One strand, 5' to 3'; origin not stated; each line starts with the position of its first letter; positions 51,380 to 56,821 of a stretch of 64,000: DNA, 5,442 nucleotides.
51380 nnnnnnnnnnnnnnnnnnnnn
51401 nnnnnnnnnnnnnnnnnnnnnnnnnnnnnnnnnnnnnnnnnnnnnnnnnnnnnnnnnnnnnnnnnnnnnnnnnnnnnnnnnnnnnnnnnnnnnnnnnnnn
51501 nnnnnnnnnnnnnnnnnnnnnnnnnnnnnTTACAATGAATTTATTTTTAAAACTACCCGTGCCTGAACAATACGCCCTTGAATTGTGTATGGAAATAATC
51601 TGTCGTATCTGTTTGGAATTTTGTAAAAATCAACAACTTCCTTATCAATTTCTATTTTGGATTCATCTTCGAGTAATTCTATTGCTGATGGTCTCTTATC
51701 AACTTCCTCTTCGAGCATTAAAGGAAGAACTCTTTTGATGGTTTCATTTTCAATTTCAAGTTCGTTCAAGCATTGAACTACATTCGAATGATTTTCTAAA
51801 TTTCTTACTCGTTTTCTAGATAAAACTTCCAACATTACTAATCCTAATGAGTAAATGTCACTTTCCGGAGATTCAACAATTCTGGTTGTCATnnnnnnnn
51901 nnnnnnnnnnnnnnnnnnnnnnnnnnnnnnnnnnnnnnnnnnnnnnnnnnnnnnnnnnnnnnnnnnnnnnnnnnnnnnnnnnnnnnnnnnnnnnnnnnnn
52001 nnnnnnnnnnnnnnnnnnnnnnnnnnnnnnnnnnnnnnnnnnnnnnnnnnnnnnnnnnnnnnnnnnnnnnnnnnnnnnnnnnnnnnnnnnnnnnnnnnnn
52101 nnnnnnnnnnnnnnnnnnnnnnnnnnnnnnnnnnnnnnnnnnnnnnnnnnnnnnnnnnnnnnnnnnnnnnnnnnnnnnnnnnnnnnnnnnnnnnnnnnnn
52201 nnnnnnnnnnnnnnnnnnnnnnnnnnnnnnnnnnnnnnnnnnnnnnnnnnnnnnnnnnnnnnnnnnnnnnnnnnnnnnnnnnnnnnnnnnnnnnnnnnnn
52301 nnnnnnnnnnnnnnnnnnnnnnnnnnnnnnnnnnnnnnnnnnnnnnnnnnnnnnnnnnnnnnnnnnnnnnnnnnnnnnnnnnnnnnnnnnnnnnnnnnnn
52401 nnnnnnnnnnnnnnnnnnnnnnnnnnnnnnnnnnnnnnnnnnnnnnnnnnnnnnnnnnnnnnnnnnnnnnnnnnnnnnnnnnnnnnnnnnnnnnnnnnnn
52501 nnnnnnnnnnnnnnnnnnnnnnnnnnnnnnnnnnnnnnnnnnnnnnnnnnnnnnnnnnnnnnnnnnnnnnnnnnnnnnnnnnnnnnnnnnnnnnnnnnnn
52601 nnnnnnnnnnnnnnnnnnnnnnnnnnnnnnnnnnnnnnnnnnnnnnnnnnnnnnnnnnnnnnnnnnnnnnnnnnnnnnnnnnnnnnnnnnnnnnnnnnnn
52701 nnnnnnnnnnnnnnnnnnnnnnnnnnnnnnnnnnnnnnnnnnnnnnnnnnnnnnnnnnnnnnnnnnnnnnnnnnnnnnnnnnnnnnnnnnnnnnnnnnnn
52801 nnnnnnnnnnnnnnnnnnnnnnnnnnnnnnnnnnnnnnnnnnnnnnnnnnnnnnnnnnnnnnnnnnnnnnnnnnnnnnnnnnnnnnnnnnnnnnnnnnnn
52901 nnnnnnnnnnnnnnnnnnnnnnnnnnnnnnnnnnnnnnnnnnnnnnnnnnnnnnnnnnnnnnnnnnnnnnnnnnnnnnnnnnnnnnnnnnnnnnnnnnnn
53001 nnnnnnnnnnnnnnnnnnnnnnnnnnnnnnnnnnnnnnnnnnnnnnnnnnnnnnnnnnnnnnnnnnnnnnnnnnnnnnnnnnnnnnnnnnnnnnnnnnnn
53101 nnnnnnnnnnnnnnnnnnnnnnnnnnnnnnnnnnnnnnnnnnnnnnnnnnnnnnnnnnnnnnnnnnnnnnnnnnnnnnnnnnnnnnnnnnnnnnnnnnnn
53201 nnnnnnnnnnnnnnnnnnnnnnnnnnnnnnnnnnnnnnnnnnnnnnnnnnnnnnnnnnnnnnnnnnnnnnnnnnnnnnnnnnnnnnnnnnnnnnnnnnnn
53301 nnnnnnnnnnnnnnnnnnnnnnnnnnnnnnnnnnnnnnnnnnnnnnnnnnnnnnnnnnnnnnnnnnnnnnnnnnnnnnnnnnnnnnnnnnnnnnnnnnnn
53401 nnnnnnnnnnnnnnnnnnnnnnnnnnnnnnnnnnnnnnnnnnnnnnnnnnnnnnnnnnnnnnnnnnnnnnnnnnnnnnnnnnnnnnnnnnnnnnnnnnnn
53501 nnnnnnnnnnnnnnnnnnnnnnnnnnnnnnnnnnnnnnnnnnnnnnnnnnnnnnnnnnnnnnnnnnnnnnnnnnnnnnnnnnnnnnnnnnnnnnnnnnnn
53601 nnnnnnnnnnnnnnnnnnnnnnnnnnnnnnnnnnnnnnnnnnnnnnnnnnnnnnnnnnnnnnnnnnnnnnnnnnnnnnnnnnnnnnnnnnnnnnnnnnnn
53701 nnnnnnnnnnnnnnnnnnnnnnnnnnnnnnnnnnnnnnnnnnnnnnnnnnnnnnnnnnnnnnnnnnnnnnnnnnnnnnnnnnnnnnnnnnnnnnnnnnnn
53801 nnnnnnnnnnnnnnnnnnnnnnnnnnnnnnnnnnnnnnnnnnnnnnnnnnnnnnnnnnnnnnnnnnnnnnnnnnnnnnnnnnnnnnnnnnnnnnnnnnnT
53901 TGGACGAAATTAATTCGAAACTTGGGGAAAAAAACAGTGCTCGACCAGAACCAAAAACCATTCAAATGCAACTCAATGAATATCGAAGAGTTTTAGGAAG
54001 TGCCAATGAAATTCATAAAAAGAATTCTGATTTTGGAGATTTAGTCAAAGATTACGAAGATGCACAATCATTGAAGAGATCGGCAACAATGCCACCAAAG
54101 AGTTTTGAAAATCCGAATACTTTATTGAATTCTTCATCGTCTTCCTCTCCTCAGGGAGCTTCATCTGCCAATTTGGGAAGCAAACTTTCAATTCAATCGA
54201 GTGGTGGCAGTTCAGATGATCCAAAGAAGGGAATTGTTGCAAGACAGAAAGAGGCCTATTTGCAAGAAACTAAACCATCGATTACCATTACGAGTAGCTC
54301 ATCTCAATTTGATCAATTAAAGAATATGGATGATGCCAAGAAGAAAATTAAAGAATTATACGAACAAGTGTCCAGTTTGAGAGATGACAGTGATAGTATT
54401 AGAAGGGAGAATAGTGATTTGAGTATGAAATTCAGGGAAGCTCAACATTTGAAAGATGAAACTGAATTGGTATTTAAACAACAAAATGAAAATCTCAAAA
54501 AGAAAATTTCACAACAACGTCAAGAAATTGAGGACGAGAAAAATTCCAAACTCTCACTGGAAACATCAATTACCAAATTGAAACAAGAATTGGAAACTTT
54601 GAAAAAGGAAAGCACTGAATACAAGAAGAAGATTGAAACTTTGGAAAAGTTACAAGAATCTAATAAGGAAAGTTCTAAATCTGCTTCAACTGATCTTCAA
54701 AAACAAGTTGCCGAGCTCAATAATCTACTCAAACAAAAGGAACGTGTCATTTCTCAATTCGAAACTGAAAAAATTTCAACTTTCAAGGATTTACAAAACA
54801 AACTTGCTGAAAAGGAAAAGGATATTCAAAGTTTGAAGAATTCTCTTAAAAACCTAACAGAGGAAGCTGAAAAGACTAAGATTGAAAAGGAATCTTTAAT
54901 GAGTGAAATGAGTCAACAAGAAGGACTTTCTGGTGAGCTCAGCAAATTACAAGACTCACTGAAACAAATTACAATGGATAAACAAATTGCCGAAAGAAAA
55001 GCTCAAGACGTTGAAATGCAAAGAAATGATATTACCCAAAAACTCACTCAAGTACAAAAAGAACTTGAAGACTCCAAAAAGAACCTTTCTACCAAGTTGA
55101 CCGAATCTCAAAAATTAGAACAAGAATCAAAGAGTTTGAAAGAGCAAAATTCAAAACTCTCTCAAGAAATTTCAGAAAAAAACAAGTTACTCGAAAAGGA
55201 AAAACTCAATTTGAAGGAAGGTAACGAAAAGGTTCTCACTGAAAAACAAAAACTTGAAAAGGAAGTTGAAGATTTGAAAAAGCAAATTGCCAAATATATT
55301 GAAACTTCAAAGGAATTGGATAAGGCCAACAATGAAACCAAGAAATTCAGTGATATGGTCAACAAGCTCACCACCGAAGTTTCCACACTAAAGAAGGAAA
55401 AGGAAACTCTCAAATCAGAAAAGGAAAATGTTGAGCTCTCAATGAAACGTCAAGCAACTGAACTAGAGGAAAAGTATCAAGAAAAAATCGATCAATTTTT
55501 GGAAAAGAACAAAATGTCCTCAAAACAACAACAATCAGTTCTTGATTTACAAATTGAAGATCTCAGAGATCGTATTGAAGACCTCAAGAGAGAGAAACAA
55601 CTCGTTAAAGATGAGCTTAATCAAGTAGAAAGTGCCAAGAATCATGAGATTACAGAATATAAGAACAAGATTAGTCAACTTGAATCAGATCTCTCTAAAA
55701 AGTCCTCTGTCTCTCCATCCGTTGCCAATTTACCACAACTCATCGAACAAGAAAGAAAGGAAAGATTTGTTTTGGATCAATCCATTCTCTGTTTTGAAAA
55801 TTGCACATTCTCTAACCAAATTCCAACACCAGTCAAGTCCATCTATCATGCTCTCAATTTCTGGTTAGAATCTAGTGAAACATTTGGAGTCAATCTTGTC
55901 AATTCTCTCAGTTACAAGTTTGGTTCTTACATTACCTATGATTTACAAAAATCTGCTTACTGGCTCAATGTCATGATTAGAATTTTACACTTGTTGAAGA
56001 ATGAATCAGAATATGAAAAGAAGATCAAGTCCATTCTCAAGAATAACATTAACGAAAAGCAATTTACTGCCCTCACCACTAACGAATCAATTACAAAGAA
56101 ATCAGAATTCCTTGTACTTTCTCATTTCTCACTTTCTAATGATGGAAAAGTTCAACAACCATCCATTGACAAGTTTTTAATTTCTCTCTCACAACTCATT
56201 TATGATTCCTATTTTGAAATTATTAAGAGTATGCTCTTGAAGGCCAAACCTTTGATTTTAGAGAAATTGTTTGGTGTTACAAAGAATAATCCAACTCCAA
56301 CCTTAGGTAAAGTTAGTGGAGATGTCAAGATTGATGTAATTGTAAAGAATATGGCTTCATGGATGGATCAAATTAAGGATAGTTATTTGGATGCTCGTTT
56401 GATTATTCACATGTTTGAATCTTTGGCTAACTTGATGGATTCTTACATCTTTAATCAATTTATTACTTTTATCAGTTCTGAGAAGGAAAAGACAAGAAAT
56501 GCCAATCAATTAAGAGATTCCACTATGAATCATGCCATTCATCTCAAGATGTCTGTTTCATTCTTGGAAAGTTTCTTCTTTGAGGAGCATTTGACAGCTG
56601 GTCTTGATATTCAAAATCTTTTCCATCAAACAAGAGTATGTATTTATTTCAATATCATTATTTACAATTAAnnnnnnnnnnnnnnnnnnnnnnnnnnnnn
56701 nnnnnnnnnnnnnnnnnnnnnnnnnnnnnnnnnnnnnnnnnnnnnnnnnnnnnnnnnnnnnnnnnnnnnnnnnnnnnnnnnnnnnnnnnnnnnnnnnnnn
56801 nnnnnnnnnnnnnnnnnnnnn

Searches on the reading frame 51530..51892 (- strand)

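Call 58: search_protein_families(library=pfam, proteins=[window:51530-51892:-], max_evalue=0.01)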
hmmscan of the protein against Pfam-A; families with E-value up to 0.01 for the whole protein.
window:51530-51892:- (120 aa): 1 family
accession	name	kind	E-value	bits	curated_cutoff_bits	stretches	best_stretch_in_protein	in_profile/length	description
PF00069.31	Pkinase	-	0.0014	18.5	31.7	1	8-76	175-260/263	Protein kinase domain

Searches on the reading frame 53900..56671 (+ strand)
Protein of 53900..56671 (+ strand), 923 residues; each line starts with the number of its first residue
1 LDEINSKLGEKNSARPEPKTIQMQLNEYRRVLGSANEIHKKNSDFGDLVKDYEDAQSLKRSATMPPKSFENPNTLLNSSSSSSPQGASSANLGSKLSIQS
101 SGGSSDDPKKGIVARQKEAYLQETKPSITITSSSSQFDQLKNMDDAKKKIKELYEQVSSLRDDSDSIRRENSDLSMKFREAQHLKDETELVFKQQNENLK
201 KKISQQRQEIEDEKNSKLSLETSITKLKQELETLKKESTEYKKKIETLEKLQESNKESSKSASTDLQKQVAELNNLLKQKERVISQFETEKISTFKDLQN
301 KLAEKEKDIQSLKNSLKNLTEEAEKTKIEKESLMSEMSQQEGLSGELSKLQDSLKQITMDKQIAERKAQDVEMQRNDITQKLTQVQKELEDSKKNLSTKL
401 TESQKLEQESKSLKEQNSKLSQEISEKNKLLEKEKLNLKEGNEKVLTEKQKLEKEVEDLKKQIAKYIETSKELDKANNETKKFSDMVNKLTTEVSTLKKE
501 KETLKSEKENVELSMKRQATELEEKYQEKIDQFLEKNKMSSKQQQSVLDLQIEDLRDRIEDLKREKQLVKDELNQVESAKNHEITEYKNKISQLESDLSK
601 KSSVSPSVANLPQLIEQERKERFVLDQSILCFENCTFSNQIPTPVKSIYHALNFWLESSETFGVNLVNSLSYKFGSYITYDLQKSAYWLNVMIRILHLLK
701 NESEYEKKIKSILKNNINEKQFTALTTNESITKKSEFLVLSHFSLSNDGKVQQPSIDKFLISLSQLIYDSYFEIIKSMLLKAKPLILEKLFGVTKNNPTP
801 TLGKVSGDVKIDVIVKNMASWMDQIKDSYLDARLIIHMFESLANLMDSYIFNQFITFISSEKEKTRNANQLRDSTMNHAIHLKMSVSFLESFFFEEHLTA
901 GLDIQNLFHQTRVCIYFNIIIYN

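Call 58: search_protein_families(library=pfam, proteins=[window:53900-56671:+], max_evalue=0.01)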
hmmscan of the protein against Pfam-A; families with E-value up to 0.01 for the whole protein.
window:53900-56671:+ (923 aa): 2 families
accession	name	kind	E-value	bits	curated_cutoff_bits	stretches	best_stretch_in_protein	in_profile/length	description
PF25481.1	Nucleoprot-TPR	-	0.00023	21.6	27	1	266-325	20-79/80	Nucleoprotein TPR-like domain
PF20492.3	ERM_helical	-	0.0086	16.6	40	1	370-481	3-110/120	Ezrin/radixin/moesin, alpha-helical domain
